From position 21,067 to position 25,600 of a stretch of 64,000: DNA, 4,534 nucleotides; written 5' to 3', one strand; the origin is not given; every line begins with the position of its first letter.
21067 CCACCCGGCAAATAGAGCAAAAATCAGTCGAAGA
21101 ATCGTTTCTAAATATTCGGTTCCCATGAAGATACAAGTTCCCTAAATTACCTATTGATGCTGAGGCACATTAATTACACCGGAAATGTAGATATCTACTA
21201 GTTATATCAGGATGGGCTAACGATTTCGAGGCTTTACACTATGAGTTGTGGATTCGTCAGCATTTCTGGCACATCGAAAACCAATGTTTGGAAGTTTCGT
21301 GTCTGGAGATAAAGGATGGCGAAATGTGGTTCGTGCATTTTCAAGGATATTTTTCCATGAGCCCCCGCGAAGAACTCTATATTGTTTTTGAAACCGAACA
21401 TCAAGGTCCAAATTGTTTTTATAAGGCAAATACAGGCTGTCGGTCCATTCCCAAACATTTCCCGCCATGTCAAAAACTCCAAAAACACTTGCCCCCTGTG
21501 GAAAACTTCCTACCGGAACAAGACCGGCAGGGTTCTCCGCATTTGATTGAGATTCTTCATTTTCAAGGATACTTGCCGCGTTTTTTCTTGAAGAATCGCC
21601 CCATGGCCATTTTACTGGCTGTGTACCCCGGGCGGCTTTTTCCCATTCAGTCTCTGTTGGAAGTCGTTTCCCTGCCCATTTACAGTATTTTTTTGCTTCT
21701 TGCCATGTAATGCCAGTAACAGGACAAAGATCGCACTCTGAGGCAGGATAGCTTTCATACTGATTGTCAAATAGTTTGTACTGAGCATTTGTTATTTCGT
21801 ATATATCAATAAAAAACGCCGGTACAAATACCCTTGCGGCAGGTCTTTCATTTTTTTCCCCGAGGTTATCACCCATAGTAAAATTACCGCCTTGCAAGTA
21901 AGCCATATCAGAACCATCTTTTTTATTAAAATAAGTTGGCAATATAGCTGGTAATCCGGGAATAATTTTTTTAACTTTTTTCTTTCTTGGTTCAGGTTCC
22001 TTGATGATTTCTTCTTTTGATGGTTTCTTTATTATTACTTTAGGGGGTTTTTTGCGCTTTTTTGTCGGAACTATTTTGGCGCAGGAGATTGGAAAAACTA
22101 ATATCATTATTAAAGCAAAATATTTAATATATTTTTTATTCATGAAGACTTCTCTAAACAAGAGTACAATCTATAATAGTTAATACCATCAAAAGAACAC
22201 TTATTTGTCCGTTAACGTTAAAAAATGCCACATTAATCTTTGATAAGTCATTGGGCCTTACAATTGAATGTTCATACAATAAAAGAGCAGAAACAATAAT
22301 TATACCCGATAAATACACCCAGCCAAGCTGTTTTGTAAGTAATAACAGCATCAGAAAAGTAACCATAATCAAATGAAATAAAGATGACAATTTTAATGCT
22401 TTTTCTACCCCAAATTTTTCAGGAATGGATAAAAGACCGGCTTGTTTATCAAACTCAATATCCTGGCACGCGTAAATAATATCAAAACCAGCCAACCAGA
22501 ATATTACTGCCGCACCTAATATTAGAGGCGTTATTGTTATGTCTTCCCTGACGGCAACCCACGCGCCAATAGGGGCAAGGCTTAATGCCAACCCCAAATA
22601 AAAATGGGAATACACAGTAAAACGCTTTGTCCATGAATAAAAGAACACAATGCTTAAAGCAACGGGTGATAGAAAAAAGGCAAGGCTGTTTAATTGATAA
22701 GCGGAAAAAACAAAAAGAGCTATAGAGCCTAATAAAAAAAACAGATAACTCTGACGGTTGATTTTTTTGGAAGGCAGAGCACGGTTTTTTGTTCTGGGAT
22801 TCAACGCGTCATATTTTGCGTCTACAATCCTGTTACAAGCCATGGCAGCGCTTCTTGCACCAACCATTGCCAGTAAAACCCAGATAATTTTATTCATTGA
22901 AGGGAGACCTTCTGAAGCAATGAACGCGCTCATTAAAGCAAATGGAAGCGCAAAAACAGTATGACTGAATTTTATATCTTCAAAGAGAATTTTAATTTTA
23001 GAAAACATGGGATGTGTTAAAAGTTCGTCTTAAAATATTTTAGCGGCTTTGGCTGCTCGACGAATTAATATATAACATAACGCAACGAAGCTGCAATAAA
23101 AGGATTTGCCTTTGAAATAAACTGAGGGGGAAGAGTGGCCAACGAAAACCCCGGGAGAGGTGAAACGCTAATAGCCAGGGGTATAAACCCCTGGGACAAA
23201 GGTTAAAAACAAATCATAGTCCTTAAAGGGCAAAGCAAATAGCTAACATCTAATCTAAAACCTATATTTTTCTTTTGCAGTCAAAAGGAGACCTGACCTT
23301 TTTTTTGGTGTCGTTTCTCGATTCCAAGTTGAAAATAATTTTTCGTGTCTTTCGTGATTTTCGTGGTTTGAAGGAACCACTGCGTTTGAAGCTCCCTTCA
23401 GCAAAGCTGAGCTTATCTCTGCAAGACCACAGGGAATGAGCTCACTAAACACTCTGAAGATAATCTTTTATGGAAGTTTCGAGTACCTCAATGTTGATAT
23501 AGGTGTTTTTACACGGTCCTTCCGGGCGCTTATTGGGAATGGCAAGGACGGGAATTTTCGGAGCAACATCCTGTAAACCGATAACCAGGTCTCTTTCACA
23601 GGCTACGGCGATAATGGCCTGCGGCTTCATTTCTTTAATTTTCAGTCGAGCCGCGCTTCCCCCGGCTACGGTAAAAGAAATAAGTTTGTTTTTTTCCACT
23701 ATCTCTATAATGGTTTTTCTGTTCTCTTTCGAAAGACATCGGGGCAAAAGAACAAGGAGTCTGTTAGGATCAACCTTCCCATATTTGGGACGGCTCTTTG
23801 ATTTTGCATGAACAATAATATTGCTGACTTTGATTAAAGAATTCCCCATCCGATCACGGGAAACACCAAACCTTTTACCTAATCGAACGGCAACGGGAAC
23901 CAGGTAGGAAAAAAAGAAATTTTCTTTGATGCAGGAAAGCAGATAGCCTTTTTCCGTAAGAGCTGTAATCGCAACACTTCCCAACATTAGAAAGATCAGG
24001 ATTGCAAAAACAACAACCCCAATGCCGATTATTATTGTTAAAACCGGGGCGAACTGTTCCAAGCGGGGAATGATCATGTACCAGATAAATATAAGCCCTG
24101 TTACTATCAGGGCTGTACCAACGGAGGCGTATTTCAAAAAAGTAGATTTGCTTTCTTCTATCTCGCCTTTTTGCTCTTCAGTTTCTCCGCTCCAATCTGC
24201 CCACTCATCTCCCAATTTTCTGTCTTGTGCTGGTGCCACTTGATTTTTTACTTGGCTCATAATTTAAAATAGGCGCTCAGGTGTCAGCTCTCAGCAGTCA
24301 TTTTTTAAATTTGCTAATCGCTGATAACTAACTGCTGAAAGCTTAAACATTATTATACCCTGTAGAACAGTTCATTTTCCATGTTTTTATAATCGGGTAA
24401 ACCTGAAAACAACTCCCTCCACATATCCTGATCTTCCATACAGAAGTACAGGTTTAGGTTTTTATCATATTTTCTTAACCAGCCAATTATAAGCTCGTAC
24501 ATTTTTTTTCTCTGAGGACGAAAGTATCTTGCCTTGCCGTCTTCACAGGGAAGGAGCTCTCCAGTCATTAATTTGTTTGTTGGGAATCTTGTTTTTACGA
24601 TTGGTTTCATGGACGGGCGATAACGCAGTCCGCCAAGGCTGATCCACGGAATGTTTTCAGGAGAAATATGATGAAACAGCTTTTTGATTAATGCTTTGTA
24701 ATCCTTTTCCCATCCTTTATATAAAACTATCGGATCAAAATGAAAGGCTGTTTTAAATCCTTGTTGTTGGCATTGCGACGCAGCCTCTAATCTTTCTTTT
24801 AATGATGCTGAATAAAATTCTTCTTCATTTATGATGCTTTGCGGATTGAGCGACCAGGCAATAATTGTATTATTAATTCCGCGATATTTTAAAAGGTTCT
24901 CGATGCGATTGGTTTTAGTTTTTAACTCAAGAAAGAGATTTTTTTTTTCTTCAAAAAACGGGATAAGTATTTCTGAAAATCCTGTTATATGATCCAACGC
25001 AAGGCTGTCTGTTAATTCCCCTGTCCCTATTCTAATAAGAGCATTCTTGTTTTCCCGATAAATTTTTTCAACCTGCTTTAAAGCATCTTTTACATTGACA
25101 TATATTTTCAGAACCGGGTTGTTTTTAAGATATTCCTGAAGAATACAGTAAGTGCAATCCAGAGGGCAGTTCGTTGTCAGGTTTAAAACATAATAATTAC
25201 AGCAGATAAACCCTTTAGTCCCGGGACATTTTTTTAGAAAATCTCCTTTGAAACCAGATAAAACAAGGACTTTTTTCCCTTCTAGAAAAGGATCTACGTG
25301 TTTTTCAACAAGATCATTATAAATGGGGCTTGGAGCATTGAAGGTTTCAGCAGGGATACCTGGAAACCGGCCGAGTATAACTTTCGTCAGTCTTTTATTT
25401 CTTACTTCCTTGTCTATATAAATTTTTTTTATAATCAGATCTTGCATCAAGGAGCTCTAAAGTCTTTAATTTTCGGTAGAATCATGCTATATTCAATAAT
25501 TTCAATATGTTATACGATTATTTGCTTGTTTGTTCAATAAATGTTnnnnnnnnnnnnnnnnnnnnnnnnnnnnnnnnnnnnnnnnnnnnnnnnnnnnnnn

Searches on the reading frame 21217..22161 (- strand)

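Call 20: search_protein_families(library=pfam, proteins=[window:21217-22161:-], max_evalue=0.001)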
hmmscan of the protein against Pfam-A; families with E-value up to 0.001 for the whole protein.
window:21217-22161:- (314 aa): 1 family
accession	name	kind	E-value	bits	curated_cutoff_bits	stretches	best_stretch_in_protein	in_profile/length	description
PF03781.23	FGE-sulfatase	-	1.2e-55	189.4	23.3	1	84-299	3-255/255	Sulfatase-modifying factor enzyme 1-like domain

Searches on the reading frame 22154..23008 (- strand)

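Call 20: search_protein_families(library=pfam, proteins=[window:22154-23008:-], max_evalue=0.001)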
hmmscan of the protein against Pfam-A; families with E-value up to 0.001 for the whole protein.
window:22154-23008:- (284 aa): 1 family
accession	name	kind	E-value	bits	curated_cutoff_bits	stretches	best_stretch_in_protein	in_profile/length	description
PF01040.23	UbiA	-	3.7e-58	197.2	34.2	1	20-265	1-247/250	UbiA prenyltransferase family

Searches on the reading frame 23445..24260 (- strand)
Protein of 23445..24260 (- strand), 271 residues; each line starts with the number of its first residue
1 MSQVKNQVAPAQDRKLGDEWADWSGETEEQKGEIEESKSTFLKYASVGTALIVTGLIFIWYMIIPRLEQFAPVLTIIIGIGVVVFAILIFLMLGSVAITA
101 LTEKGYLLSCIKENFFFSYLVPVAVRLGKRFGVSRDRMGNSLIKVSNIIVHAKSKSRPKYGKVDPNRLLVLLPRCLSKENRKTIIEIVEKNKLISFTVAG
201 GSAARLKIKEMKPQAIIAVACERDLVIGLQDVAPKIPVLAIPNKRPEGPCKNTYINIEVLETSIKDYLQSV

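Call 20: search_protein_families(library=pfam, proteins=[window:23445-24260:-], max_evalue=0.001)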
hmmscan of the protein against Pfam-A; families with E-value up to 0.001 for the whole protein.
window:23445-24260:- (271 aa): 1 family
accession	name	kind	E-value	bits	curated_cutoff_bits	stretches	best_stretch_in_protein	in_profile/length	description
PF01976.22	DUF116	-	1.4e-22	80.2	25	1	183-262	75-153/155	Protein of unknown function DUF116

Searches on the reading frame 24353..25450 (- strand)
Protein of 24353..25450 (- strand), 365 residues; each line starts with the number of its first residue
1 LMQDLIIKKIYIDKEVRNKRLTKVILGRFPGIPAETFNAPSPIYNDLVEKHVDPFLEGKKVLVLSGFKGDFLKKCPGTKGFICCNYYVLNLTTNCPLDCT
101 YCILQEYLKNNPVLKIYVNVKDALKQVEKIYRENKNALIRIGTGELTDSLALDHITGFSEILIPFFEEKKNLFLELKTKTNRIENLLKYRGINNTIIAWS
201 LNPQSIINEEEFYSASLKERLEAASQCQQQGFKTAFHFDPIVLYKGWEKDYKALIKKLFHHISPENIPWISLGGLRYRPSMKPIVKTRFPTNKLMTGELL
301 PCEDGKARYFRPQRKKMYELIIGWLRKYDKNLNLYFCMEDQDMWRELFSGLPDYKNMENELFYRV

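Call 20: search_protein_families(library=pfam, proteins=[window:24353-25450:-], max_evalue=0.001)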
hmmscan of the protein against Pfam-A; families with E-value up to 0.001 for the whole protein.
window:24353-25450:- (365 aa): 2 families
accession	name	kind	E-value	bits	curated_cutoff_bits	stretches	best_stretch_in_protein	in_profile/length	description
PF20903.3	SPL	-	1.4e-33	116.7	27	1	86-296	78-290/338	Spore photoproduct lyase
PF04055.27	Radical_SAM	-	3.9e-06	27.6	29.5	1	90-255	2-163/166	Radical SAM superfamily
